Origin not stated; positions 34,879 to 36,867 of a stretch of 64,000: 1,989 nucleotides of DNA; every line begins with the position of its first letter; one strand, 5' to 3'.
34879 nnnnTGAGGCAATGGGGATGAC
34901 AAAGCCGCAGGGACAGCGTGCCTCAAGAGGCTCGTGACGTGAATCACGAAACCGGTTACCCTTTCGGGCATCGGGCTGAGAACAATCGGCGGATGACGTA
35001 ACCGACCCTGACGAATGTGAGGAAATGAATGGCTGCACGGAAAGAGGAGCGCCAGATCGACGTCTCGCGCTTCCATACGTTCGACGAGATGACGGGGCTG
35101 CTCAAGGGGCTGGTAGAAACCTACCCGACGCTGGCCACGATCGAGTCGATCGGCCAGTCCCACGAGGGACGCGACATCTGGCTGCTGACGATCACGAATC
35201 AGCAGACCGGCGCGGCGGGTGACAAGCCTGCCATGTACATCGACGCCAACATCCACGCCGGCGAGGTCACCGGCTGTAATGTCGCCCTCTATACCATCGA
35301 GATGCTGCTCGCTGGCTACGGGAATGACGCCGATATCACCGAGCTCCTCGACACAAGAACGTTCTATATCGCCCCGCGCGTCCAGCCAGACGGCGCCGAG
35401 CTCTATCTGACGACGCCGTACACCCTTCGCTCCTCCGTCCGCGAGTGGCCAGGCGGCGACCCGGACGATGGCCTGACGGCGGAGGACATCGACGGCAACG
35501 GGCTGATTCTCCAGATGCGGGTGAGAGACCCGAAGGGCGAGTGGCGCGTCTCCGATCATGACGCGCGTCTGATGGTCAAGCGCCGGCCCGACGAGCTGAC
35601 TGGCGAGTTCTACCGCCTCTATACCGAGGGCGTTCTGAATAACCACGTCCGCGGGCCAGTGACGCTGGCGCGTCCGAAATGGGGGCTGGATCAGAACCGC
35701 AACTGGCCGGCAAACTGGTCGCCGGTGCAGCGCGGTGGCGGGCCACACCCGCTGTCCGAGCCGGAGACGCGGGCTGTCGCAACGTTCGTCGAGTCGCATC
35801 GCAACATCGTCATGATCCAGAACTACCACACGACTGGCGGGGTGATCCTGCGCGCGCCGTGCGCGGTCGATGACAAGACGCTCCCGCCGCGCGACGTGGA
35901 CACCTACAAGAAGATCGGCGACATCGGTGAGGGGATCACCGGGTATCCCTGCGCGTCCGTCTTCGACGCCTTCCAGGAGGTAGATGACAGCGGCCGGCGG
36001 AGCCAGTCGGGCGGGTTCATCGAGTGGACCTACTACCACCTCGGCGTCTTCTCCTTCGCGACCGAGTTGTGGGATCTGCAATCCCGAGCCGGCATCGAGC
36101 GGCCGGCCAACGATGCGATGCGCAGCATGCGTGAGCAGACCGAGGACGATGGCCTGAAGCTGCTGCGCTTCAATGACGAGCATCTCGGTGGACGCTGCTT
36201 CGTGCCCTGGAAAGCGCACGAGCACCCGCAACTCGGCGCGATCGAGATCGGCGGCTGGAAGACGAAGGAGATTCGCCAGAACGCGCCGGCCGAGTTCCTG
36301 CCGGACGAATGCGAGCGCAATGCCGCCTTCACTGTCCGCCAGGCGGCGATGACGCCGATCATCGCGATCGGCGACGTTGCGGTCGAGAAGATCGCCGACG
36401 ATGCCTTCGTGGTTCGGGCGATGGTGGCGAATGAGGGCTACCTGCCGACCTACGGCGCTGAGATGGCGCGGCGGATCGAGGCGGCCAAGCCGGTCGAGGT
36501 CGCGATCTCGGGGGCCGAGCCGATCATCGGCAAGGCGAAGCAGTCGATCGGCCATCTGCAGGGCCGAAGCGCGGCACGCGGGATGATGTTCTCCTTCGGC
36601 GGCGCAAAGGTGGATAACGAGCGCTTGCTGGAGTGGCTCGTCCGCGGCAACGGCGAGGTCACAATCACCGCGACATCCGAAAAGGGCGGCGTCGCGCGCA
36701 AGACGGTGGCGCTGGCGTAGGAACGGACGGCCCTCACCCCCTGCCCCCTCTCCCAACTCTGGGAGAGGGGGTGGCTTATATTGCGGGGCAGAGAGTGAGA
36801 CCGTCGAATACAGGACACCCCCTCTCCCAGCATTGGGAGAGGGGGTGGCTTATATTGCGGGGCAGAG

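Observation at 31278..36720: Secreted four-module protein of an unassigned family, translationally coupled to a cytoplasmic TPR protein and followed by an M14 carboxypeptidase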

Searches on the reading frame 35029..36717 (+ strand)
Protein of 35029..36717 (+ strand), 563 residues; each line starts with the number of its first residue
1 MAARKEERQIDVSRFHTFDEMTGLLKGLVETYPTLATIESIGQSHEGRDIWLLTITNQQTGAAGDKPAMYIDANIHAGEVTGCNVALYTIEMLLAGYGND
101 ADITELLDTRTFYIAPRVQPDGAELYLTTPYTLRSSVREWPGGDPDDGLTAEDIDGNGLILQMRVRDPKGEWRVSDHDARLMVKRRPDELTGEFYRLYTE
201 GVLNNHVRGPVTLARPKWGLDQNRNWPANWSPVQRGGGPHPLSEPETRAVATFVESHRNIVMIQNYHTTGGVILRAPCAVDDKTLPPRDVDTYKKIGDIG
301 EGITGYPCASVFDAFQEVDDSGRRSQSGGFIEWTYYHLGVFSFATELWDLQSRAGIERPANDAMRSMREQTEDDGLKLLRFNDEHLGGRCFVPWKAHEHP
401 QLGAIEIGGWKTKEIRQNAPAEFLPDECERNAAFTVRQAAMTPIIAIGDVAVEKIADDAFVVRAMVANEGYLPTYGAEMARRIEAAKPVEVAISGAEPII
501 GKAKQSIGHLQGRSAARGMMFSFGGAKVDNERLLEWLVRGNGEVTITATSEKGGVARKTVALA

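Call 6: search_protein_families(library=pfam, proteins=[window:35029-36717:+], max_evalue=1)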
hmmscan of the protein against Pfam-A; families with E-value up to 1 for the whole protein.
window:35029-36717:+ (563 aa): 1 family
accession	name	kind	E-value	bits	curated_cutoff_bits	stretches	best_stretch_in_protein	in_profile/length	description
PF00246.29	Peptidase_M14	-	9.2e-47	160.5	21.6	1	24-351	4-265/286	Zinc carboxypeptidase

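Call 8: search_protein_families(library=ncbifam, proteins=[window:35029-36717:+], max_evalue=0.1)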
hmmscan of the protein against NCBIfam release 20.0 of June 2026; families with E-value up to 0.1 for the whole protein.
window:35029-36717:+ (563 aa): 0 families

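Call 36: search_solved_structures(query=window:35029-36717:+, max_evalue=0.00001)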
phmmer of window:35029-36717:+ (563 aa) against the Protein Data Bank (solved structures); distinct sequences matched with E-value up to 0.00001: 54.
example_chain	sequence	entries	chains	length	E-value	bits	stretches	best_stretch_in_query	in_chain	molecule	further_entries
1dtd_A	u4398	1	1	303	4.2e-19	71.4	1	13-125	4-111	CARBOXYPEPTIDASE A2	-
1aye_A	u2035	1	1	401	4.6e-19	71.2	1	8-125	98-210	PROCARBOXYPEPTIDASE A2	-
3prt_A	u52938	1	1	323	1.1e-16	63.4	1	13-129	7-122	Carboxypeptidase T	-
4iav_A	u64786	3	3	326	1.1e-16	63.4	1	13-129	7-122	Carboxypeptidase T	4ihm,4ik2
6f6q_A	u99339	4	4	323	2.6e-16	62.1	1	13-129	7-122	Carboxypeptidase T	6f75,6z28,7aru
3v38_A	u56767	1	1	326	2.7e-16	62.1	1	13-129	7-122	Carboxypeptidase T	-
3qnv_A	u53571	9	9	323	3.2e-16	61.8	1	13-129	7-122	Carboxypeptidase T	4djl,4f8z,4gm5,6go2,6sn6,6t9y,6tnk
1obr_A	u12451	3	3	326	3.3e-16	61.8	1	13-128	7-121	CARBOXYPEPTIDASE T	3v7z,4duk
7aqp_A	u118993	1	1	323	4.3e-16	61.4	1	13-129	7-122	Carboxypeptidase T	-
6f79_A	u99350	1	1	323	4.7e-16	61.3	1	13-129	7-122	Carboxypeptidase T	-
8qvo_A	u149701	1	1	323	6.2e-16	60.9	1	13-129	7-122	Carboxypeptidase T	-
1hdq_A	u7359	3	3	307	7.4e-16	60.6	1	11-123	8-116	CARBOXYPEPTIDASE A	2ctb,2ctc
3fvl_A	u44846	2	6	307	7.4e-16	60.6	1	11-123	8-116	Carboxypeptidase A1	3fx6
1pyt_B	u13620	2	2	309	7.5e-16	60.6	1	11-123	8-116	PROCARBOXYPEPTIDASE A | Carboxypeptidase A1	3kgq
1arl_A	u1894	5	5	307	9.6e-16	60.3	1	11-123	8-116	APO-CARBOXYPEPTIDASE A=ALPHA= (COX) | PROTEIN (CARBOXYPEPTIDASE A) | CARBOXYPEPTIDASE A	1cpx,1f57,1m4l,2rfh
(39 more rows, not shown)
